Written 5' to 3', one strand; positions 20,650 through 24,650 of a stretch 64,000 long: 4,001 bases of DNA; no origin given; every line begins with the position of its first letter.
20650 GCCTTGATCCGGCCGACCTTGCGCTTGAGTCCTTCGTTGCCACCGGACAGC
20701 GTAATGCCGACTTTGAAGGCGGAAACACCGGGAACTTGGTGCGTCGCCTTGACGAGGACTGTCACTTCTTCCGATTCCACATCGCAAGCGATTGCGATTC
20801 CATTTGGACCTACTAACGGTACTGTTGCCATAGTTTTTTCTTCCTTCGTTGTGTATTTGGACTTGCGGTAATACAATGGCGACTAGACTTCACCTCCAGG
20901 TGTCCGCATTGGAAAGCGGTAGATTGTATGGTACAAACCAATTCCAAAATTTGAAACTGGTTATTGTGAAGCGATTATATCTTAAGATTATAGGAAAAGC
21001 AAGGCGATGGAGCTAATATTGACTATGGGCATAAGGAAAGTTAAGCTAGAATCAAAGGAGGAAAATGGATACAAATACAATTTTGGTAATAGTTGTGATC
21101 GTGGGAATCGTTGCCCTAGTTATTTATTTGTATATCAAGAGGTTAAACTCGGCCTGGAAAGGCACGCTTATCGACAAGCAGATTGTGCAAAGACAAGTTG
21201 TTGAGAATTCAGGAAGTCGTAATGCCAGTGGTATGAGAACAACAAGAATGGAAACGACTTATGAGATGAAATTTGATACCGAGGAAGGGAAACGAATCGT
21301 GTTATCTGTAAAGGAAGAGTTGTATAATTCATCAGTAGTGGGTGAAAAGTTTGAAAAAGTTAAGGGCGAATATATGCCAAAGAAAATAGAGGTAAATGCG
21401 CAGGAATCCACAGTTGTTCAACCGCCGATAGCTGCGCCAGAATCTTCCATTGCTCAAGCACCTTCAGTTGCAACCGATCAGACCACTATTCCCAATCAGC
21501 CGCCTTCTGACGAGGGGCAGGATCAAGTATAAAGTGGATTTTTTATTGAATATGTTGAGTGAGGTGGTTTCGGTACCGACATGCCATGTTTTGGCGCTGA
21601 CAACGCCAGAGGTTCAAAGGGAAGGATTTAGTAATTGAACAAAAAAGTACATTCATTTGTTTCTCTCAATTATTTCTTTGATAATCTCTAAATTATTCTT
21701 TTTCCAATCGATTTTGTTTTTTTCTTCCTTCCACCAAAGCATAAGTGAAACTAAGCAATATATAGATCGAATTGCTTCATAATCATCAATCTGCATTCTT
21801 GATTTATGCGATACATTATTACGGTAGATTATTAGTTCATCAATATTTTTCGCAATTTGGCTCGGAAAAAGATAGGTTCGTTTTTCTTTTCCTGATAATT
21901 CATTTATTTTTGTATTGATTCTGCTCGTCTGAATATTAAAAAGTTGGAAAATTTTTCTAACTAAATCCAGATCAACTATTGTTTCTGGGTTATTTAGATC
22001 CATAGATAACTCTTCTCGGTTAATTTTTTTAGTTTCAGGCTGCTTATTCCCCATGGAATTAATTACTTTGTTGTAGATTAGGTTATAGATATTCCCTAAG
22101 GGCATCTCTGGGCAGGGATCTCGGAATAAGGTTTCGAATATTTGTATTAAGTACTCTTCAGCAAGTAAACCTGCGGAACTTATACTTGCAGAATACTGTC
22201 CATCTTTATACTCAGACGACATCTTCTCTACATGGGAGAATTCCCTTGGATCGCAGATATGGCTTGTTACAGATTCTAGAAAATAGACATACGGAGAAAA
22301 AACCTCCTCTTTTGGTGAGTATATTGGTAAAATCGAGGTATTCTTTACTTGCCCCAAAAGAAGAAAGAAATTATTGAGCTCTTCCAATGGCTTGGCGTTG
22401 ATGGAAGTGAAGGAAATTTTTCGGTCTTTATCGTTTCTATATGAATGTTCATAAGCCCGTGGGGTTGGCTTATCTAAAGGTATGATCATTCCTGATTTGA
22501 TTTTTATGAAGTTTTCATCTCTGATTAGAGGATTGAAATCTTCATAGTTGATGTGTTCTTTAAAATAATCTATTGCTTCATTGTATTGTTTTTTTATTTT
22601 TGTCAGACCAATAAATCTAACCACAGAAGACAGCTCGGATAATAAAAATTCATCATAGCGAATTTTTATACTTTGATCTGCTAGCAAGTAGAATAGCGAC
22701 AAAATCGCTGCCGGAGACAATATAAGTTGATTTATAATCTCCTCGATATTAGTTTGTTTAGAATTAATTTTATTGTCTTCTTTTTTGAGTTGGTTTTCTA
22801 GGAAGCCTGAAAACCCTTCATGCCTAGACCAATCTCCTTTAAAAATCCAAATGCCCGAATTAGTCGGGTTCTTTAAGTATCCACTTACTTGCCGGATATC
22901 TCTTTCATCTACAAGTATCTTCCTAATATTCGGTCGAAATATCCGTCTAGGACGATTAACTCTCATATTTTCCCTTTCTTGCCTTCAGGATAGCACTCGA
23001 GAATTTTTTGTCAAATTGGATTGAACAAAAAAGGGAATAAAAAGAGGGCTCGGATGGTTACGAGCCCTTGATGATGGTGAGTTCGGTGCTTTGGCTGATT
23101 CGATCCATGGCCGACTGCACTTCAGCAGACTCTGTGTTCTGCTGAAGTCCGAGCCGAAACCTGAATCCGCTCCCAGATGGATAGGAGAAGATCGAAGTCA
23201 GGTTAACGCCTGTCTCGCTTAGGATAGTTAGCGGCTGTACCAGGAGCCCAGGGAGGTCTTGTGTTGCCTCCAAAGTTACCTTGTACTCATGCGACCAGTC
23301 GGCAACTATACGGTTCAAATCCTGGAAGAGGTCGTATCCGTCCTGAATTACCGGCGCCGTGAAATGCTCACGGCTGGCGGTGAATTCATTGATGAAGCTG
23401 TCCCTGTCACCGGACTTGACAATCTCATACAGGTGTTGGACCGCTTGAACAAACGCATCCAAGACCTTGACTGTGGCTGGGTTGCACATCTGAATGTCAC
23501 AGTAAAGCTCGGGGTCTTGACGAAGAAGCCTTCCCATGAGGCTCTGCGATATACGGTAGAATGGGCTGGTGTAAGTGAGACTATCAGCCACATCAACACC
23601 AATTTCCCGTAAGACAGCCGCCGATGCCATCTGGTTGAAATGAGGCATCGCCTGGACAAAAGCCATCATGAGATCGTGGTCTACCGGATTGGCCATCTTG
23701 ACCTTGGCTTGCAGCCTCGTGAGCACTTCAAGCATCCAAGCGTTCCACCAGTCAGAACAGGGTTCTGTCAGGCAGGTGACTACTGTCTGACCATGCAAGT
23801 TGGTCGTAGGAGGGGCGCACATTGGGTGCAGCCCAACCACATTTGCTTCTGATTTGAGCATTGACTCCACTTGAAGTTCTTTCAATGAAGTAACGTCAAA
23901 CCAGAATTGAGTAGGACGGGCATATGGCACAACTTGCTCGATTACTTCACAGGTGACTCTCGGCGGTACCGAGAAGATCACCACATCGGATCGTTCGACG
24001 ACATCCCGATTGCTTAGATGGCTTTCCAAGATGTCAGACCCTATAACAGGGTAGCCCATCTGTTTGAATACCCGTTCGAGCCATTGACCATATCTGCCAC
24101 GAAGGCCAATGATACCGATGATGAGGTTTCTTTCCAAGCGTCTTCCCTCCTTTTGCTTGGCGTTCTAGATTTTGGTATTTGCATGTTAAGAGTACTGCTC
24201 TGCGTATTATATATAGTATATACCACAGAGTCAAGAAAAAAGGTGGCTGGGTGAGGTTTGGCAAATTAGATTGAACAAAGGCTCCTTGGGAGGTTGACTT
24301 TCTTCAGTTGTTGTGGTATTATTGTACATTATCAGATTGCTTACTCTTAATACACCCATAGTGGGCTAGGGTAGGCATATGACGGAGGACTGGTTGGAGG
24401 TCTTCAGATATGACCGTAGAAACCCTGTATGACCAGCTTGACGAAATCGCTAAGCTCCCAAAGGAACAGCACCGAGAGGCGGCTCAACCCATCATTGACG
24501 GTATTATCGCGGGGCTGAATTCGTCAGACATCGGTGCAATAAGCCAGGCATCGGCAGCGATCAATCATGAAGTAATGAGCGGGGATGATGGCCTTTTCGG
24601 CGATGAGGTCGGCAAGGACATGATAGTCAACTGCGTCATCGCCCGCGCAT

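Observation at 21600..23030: Extremely AT-rich single-gene insertion encoding a HEPN-motif protein, flanked by a short direct repeat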

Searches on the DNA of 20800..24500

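Call 104: search_rna_families(source=window, start=20800, end=24500, threshold=evalue, max_evalue=1)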
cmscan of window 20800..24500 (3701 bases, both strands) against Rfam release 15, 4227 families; matches with E-value up to 1: 1.
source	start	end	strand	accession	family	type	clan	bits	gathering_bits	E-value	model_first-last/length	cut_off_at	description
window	23000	23078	+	RF02055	STnc380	Gene; sRNA;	-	20.4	60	0.89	1-108/108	no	Enterobacterial sRNA STnc380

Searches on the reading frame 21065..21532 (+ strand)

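Call 5: search_protein_families(library=pfam, proteins=[window:21065-21532:+], max_evalue=0.1)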
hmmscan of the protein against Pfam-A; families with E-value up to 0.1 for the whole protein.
window:21065-21532:+ (155 aa): 2 families
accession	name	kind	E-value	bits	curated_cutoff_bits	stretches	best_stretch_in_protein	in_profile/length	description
PF10694.14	DUF2500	-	1.6e-07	32.2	33.5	1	7-94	3-87/102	Protein of unknown function (DUF2500)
PF24315.1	DUF7489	-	0.0008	19.6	27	1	51-107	21-65/65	Domain of unknown function (DUF7489)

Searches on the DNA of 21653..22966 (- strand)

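Call 90: search_dna_similar(query=L016:5500-11000:+, collection=phages, mode=distant, max_rows=10)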
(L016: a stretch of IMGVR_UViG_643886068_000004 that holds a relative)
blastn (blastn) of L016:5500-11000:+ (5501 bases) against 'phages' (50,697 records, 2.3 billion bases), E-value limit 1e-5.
Records with a match: 168; places in all: 204; records where one place covers at least 80% of the query: 0.
Best place of each record, by identity: 60-80% 168.
By first word of the organism name: Ralstonia 89; Pseudomonas 57; Burkholderia 11; Bacteriophage 3; Escherichia 2; Stenotrophomonas 2; Klebsiella 1; Leptolyngbya 1; Microcystis 1; Sinorhizobium 1.
By host as written in the record: Ralstonia solanacearum 66; Pseudomonas aeruginosa 32; - 17; Ralstonia solanacearum Race 3, Biovar 1 6; Burkholderia sp. 5; Pseudomonas aeruginosa PA14 3; Pseudomonas aeruginosa PAO1 2; Pseudomonas aeruginosa PAO1 (ATCC 15692) 2; and 33 more.
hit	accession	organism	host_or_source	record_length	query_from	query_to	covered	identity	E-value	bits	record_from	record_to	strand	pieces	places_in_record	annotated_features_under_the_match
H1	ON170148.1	Ralstonia phage YO088_1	Ralstonia solanacearum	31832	1481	4733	10%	67.7%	2e-17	167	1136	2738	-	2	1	record has no annotation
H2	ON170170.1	Ralstonia phage YO098_1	Ralstonia solanacearum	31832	1481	4733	10%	67.7%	2e-17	167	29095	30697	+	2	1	record has no annotation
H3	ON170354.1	Ralstonia phage YO381_1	Ralstonia solanacearum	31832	1481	4733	10%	67.7%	2e-17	167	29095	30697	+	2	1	record has no annotation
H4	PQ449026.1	Pseudomonas phage HKPH_J3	Pseudomonas aeruginosa PAO1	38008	4857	5365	9%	65.9%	3e-22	114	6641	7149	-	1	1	hypothetical protein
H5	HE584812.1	Pseudomonas phage LPB1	hospital sewage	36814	4857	5365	9%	65.9%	3e-22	114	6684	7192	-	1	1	hypothetical protein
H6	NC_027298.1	Pseudomonas phage LPB1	hospital sewage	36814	4857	5365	9%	65.9%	3e-22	114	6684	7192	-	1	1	DUF3164 family protein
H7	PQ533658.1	Pseudomonas phage Hali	Pseudomonas aeruginosa PA14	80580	4857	5365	9%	65.7%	1e-20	110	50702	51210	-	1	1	hypothetical protein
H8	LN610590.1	Pseudomonas phage vB_PaeS_PAO1_Ab30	Pseudomonas aeruginosa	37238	4857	5365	9%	65.7%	1e-20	110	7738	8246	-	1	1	ORF13: hypothetical protein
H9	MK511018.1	Pseudomonas phage vB_Pae_CF28a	Pseudomonas aeruginosa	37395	4857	5365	9%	65.7%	1e-20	110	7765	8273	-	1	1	hypothetical protein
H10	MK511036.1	Pseudomonas phage vB_Pae_BR327a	Pseudomonas aeruginosa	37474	4857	5365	9%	65.7%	1e-20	110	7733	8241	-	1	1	hypothetical protein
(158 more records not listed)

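Call 91: get_annotated_region(hit=H1, flank=2500)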
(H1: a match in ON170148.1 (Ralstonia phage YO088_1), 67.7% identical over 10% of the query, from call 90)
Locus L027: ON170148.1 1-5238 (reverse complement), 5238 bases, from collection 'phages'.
description: UNVERIFIED_ORG: Ralstonia phage YO088_1 sequence.
organism: Ralstonia phage YO088_1 (NCBI taxid 2935229)
taxonomy: Viruses; Duplodnaviria; Heunggongvirae; Uroviricota; Caudoviricetes
host: Ralstonia solanacearum; source: banana; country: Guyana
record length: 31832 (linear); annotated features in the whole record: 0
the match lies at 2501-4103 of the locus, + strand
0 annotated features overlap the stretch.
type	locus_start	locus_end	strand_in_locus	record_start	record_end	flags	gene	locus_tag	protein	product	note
